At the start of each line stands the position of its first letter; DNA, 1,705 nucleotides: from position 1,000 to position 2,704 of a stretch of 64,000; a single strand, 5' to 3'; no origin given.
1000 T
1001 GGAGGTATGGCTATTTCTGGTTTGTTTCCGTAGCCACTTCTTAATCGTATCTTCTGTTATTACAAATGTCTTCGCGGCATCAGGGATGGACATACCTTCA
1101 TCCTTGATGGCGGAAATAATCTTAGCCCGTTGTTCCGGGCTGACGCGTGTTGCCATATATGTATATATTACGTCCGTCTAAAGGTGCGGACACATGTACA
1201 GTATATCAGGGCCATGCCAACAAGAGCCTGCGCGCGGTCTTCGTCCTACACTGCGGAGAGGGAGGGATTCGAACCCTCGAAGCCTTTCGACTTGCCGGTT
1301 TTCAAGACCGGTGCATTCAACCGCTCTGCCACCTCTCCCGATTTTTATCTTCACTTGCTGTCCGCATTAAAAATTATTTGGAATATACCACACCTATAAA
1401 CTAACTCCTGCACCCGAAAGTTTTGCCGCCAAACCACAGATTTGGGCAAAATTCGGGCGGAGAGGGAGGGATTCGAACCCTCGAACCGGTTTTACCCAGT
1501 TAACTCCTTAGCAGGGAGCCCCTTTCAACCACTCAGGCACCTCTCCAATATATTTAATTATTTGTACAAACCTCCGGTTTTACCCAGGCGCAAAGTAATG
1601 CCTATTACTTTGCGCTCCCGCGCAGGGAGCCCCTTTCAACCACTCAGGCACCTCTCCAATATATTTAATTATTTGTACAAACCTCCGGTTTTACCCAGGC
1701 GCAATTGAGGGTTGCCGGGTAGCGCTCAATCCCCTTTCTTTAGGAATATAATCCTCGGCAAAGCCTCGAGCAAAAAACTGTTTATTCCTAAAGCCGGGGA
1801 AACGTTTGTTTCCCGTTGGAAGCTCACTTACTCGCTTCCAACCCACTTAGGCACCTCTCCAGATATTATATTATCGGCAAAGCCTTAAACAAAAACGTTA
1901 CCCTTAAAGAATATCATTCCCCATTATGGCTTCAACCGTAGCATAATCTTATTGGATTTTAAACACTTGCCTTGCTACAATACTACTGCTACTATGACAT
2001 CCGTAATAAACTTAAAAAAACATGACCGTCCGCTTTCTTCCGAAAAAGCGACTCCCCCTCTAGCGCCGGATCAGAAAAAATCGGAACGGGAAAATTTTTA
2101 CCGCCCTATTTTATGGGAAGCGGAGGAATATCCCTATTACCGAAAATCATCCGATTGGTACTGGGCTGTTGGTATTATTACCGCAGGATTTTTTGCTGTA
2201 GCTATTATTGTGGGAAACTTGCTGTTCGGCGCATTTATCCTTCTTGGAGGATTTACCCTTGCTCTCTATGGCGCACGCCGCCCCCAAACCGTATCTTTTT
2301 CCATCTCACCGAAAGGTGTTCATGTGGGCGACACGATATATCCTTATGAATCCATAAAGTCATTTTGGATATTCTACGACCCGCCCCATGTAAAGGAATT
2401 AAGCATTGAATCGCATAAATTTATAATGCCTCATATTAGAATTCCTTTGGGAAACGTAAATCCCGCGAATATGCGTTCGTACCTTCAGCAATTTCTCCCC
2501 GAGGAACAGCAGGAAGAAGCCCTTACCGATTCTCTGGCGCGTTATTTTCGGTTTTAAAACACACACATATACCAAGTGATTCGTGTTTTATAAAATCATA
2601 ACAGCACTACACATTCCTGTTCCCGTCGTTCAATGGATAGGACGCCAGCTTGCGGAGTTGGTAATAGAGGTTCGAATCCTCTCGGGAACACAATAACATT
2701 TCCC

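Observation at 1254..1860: Rearranged tRNA-Ser locus: two Ser tRNAs, an orphan 5'-half duplication with perfect hairpin spacer, and a pseudo-tRNA, all next to an IS3 element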

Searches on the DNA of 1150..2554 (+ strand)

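Call 6: search_rna_families(source=window, start=1150, end=2050, threshold=evalue, max_evalue=10, show_alignments=4)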
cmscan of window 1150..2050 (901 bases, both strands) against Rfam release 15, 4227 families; matches with E-value up to 10: 12.
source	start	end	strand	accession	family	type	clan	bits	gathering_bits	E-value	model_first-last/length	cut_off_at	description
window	1254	1338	-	RF00005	tRNA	Gene; tRNA;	CL00001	62.2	29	6.2e-13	1-71/71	no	tRNA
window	1458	1546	-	RF00005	tRNA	Gene; tRNA;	CL00001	58.3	29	7.3e-12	1-71/71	no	tRNA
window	1238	1355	-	RF02223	sX4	Gene; sRNA;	-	41.3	70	5e-07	1-167/167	no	Proteobacterial sRNA sX4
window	1458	1511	+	RF04351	Plastid-psbl-rps4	Cis-reg;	-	40.3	68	6.6e-07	1-53/53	no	Plastid-psbl-rps4 3UTR RNA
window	1254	1303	+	RF04351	Plastid-psbl-rps4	Cis-reg;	-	28.3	68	0.0012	1-53/53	no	Plastid-psbl-rps4 3UTR RNA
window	1406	1558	-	RF02223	sX4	Gene; sRNA;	-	21.6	70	0.034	1-167/167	no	Proteobacterial sRNA sX4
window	1402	1467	-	RF04067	mir-4520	Gene; miRNA;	-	19.7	90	0.14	1-70/70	no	mir-4520 microRNA precursor family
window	1599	1637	+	RF01388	isrD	Gene; sRNA;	-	15.1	37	4.7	1-51/51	no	isrD Hfq binding RNA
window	1279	1321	+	RF01695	C4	Gene; antisense;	CL00128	15.1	45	8.2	22-66/87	no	C4 antisense RNA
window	1789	1833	-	RF02802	PyrR204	Gene; snRNA; snoRNA; HACA-box;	-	14.8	71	6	1-57/57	no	Pyrobaculum sRNA 204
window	1253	1338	+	RF04354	Plastid-ycf2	Cis-reg;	-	14.7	65.7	7.4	1-75/75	no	Plastid-ycf2 5UTR RNA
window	1403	1468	+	RF04067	mir-4520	Gene; miRNA;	-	14.1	90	5.7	1-70/70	no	mir-4520 microRNA precursor family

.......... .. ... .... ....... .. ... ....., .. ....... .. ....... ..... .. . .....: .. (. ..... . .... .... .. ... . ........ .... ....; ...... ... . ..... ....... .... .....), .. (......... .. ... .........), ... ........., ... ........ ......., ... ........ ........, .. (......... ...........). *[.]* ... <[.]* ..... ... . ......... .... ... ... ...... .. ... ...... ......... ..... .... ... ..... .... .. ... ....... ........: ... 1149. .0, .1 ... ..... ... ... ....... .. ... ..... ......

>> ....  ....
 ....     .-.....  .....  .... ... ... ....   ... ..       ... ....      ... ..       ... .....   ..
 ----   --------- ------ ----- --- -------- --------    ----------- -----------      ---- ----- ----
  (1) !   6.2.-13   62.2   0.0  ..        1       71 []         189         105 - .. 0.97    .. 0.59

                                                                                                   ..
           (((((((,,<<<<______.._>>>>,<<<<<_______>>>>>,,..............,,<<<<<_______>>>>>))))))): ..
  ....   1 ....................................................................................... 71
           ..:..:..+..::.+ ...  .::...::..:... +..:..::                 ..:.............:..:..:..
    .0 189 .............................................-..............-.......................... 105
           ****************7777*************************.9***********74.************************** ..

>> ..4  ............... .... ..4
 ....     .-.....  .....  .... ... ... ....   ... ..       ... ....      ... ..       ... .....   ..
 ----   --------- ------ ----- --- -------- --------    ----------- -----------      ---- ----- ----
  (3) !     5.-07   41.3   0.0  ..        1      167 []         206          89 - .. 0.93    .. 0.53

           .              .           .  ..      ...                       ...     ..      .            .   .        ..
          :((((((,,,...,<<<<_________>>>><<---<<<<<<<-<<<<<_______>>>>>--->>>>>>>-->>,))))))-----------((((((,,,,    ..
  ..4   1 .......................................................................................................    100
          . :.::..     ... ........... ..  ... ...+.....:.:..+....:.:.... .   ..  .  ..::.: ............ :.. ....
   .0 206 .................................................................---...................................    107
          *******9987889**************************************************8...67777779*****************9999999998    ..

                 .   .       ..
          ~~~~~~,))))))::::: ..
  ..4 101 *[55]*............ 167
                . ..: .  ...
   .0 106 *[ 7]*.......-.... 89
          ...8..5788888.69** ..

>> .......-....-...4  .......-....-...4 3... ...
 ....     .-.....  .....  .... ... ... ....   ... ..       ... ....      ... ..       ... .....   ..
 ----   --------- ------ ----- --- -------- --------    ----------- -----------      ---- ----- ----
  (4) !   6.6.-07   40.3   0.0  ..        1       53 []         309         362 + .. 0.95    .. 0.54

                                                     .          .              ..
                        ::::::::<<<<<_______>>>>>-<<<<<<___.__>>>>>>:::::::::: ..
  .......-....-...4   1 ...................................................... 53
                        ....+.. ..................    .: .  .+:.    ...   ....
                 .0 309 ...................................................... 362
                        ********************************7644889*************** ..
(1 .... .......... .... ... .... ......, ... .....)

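Call 24: search_rna_families(sources=[L002, L009, L011, L012, L013, L014, L003], threshold=gathering)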
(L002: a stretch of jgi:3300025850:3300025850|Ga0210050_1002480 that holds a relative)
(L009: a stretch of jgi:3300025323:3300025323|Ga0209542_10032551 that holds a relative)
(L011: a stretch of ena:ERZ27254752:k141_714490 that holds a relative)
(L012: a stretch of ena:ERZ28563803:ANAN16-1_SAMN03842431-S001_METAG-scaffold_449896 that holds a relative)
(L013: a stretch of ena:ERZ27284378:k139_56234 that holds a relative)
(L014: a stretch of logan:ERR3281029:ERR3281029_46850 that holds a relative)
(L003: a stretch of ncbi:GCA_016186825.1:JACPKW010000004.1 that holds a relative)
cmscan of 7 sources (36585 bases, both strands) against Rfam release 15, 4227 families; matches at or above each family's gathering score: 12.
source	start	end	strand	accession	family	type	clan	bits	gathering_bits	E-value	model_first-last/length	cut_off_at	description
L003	4532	4603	+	RF00005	tRNA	Gene; tRNA;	CL00001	66.5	29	1.6e-12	1-71/71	no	tRNA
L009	5594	5665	+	RF00005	tRNA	Gene; tRNA;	CL00001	62.9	29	1.7e-11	1-71/71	no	tRNA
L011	1140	1211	+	RF00005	tRNA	Gene; tRNA;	CL00001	62.9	29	1.7e-11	1-71/71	no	tRNA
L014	3389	3460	+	RF00005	tRNA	Gene; tRNA;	CL00001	62.9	29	1.7e-11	1-71/71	no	tRNA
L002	1628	1712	-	RF00005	tRNA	Gene; tRNA;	CL00001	62.2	29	2.5e-11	1-71/71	no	tRNA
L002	2993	3064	+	RF00005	tRNA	Gene; tRNA;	CL00001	60.3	29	8.5e-11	1-71/71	no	tRNA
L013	2469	2555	+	RF00005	tRNA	Gene; tRNA;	CL00001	60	29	1e-10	1-71/71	no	tRNA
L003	2135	2221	+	RF00005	tRNA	Gene; tRNA;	CL00001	59.8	29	1.2e-10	1-71/71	no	tRNA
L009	461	547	+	RF00005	tRNA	Gene; tRNA;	CL00001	59.5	29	1.4e-10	1-71/71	no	tRNA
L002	1832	1920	-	RF00005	tRNA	Gene; tRNA;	CL00001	58.3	29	3e-10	1-71/71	no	tRNA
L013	4630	4701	+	RF00005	tRNA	Gene; tRNA;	CL00001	56.6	29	8.6e-10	1-71/71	no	tRNA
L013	829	915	+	RF00005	tRNA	Gene; tRNA;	CL00001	56.4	29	1e-09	1-71/71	no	tRNA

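Call 58: build_rna_model(alignment_id=A2, structure=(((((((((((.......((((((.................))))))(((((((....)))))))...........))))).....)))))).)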
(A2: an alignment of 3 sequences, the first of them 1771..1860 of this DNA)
Model R1 built from alignment A2 (3 sequences, 93 columns); structure: as given.
model positions 92; base pairs 24; branch points 1; effective number of sequences 1.47; information 0.621 bits per position. Calibrated on 0.2 Mb of random sequence (short: E-values are rough).
structure used (alignment columns):
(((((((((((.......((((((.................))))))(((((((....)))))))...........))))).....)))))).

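Call 59: search_with_rna_model(model_id=R1, sources=[window, L003, L009, L013, L014, L015, L016, L017, L018, L019, L020, L021, L022, L023, L024, L025, L026, L027, L028, L029, L030, L031, L032, L033, L034, L035, L036, L037, L038, L039, L040, L041, L042, L043, L044, L045, L046, L047, L048, L049, L050, L051, L052, L053, L054, L055, L056, L057, L058, L059, L060, L061, L062, L063, L064, L065, L066, L067, L068, L069, L070, L071, L072, L073, L074, L075, L076, L077, L078, L079, L080, L081, L082, L083, L084, L085, L086, L087, L088, L089, L090, L091, L092, L093, L094], max_evalue=10, show_alignments=6)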
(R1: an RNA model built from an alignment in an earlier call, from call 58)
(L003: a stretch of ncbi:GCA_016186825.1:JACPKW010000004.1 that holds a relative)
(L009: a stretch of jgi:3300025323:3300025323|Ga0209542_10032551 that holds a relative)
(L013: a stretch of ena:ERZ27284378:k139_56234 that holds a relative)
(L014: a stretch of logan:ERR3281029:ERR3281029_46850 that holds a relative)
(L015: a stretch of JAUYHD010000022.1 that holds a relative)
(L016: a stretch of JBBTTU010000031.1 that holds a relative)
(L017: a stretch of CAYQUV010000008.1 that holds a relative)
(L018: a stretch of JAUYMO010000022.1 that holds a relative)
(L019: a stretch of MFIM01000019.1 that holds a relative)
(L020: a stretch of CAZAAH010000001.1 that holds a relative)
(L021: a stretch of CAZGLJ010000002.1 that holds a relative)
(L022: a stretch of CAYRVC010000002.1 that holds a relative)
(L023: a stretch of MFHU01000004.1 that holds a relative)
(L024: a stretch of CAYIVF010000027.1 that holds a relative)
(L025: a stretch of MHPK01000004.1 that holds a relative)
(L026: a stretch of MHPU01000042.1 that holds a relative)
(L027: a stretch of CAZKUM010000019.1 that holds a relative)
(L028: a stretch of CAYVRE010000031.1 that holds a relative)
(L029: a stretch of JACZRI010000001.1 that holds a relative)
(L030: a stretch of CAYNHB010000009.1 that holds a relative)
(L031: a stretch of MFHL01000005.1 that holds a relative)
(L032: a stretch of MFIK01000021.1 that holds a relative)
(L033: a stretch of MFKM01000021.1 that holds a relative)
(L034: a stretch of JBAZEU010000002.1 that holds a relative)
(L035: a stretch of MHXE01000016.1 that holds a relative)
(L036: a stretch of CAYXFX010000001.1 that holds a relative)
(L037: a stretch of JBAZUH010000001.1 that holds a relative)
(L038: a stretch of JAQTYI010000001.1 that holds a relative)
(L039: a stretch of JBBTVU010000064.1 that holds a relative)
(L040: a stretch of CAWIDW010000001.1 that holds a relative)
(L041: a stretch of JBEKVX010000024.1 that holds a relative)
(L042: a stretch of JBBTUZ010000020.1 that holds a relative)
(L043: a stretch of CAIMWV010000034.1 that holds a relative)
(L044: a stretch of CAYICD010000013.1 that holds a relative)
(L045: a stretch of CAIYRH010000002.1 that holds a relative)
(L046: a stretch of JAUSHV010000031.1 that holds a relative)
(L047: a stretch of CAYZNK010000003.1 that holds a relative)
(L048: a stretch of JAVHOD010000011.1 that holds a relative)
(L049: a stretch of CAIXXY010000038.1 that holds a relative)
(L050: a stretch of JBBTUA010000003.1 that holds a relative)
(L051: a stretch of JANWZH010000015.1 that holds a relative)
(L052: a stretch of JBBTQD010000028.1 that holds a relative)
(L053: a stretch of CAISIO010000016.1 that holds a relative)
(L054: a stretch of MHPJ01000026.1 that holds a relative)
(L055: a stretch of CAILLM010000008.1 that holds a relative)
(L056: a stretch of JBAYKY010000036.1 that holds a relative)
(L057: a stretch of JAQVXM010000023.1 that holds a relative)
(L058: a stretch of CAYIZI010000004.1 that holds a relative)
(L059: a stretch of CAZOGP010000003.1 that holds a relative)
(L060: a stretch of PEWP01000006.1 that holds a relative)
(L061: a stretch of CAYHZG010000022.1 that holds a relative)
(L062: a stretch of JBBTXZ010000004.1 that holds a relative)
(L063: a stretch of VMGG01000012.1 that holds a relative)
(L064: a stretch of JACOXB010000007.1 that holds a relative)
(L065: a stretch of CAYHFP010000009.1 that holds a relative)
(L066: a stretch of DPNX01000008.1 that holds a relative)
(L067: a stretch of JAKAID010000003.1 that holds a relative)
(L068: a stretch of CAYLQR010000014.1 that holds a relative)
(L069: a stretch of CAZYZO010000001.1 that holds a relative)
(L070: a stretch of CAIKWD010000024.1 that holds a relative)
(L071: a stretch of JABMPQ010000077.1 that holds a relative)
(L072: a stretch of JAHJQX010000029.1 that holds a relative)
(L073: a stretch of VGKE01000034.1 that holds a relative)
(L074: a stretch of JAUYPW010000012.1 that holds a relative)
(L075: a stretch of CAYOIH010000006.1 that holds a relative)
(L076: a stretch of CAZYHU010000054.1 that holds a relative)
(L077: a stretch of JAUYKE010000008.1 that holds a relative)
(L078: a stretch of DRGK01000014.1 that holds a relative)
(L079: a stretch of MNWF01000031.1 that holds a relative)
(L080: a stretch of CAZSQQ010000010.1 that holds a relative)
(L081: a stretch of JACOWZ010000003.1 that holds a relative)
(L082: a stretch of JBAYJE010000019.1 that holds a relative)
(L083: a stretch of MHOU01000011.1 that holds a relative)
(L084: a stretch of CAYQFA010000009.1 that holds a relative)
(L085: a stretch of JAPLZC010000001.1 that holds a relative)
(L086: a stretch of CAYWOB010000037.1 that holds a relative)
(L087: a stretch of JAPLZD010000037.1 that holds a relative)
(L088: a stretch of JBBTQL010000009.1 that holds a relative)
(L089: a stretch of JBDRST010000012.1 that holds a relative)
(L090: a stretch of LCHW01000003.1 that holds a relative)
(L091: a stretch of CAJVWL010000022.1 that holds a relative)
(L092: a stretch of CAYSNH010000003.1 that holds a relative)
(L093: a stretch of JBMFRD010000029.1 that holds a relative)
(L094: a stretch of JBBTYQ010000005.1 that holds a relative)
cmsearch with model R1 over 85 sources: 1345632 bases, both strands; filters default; matches with E-value up to 10: 16.
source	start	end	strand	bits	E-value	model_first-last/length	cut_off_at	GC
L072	1275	1367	+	103.1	1.2e-25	1-92/92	no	0.61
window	1771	1860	-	91.5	2.8e-22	1-92/92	no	0.48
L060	7455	7531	-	73.5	4.1e-17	1-92/92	no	0.51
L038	9089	9177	-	21.1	0.056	1-92/92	no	0.55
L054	3454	3527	-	18.7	0.28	1-92/92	no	0.64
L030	1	68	+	18.4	0.33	8-92/92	5'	0.56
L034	6093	6179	-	17.6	0.55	1-92/92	no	0.59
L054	3433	3517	+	16.4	1.3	1-92/92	no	0.61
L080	13149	13235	+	16.4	1.3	1-92/92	no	0.62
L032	1201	1288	-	16.1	1.5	1-92/92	no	0.58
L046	256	342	-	16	1.7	1-92/92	no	0.62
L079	1896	1982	+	15.9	1.8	1-92/92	no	0.6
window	1589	1657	-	15.7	2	1-92/92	no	0.58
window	1458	1546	-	15.4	2.4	1-92/92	no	0.57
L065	1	18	-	13.8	6.9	1-18/92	3'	0.67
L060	7406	7443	-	13.8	7.1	1-92/92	no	0.5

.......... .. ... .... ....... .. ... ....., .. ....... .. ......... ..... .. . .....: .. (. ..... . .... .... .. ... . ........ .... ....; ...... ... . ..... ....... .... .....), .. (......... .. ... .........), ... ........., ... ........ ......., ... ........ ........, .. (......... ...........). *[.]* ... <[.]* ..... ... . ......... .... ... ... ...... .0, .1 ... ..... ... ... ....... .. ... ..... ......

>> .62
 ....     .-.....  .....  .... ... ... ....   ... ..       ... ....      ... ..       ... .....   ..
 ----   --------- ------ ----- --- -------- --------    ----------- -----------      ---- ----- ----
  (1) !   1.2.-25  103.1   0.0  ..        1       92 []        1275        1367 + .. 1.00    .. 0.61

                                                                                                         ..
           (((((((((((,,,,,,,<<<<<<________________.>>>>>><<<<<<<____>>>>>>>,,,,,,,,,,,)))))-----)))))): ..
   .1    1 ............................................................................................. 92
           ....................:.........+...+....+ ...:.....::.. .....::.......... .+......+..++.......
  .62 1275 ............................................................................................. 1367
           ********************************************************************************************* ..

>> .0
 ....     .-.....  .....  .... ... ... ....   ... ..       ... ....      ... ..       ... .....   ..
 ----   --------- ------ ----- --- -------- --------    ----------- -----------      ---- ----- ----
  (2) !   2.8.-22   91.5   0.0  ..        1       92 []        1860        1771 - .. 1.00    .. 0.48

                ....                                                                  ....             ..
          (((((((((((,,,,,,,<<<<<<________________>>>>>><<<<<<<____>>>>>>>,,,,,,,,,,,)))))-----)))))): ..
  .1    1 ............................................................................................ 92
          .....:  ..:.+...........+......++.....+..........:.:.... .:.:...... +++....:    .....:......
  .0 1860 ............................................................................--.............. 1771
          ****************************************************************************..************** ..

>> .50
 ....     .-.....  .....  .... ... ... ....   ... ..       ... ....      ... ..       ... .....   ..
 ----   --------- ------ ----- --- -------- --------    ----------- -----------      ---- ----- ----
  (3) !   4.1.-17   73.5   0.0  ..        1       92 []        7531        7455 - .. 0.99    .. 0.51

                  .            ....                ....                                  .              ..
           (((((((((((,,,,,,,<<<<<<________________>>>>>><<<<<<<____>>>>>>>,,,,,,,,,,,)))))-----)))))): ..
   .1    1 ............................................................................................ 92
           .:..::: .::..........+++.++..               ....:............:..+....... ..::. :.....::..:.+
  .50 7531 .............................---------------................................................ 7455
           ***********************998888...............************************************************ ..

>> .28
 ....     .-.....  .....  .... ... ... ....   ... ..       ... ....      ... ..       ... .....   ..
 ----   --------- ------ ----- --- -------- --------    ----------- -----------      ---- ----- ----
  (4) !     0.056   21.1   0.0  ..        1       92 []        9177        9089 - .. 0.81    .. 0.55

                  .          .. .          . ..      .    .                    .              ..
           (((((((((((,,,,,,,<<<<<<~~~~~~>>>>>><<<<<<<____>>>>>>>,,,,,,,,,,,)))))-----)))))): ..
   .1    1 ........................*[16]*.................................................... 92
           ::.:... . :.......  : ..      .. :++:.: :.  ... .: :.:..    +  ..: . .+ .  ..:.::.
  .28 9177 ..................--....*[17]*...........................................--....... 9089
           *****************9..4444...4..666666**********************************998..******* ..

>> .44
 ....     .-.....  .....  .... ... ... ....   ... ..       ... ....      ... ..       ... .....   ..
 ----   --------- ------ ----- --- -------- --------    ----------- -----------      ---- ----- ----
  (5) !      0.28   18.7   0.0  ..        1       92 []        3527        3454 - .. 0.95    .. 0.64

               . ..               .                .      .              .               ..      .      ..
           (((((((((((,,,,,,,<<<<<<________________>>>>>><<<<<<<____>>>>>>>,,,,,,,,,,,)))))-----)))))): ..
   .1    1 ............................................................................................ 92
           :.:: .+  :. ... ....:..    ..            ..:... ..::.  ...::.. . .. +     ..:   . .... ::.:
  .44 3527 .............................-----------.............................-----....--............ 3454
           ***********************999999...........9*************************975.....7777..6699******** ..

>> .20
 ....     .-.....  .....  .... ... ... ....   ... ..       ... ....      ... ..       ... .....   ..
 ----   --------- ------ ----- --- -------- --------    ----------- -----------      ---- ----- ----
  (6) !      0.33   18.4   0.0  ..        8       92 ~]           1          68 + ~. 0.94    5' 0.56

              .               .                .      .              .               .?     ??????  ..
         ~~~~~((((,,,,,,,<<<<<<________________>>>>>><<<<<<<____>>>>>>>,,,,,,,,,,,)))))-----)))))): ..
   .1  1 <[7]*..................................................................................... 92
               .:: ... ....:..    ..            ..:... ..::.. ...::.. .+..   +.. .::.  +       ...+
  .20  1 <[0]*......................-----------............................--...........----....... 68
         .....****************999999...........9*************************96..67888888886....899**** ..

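Call 71: search_dna_similar(query=window:1440-1993:-, collection=phages, mode=distant, max_rows=10)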
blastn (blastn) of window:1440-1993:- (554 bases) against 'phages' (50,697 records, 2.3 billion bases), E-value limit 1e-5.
Records with a match: 56; places in all: 56; records where one place covers at least 80% of the query: 0.
Best place of each record, by identity: 80-90% 3; 60-80% 53.
By first word of the organism name: Aeromonas 32; Lactobacillus 8; Vibrio 5; Bacillus 2; Bacteriophage 2; Burkholderia 2; Stenotrophomonas 2; Acinetobacter 2; Streptomyces 1.
By host as written in the record: Aeromonas hydrophila BIOTECH 10089 10; Aeromonas salmonicida 9; - 8; Aeromonas hydrophila 4; Lactobacillus plantarum 3; Bacillus megaterium str. ATCC 43725 2; Vibrio harveyi BAA-1116 2; Lactobacillus fermentum 2; and 12 more.
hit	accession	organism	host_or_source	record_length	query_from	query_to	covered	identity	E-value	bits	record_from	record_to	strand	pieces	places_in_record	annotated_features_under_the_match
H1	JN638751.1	Bacillus phage G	Bacillus megaterium str. ATCC 43725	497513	432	538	19%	74.8%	2e-6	60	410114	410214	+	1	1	543: tRNA-Ser | 542: gp542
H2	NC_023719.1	Bacillus phage G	Bacillus megaterium str. ATCC 43725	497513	432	538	19%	74.8%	2e-6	60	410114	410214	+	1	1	543: tRNA-Ser | 542: gp542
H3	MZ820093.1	Streptomyces phage Forrest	Streptomyces viridochromogenes DSM40736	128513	435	537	19%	75.0%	7e-6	57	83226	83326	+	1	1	151: tRNA-Ser | 152: hypothetical protein | 150: HNH endonuclease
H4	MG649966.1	Vibrio phage Ceto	Vibrio harveyi BAA-1116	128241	440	538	18%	78.0%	5e-8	64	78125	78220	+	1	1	tRNA-Ser | hypothetical protein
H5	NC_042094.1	Vibrio phage Ceto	Vibrio harveyi BAA-1116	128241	440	538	18%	78.0%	5e-8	64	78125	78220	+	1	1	tRNA-Ser | hypothetical protein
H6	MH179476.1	Aeromonas phage 50AhydR13PP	Aeromonas hydrophila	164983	439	538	18%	74.3%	2e-7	63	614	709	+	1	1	none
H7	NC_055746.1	Aeromonas phage 50AhydR13PP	Aeromonas hydrophila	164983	439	538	18%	74.3%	2e-7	63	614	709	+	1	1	none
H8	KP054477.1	Lactobacillus phage LfeInf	Lactobacillus fermentum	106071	440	536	18%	75.8%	6e-7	62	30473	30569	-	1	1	tRNA-Ser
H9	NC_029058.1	Lactobacillus phage LfeInf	Lactobacillus fermentum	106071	440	536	18%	75.8%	6e-7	62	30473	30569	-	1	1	tRNA-Ser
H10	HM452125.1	Aeromonas phage phiAS4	Aeromonas salmonicida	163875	439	538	18%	73.3%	7e-6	58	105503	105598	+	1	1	none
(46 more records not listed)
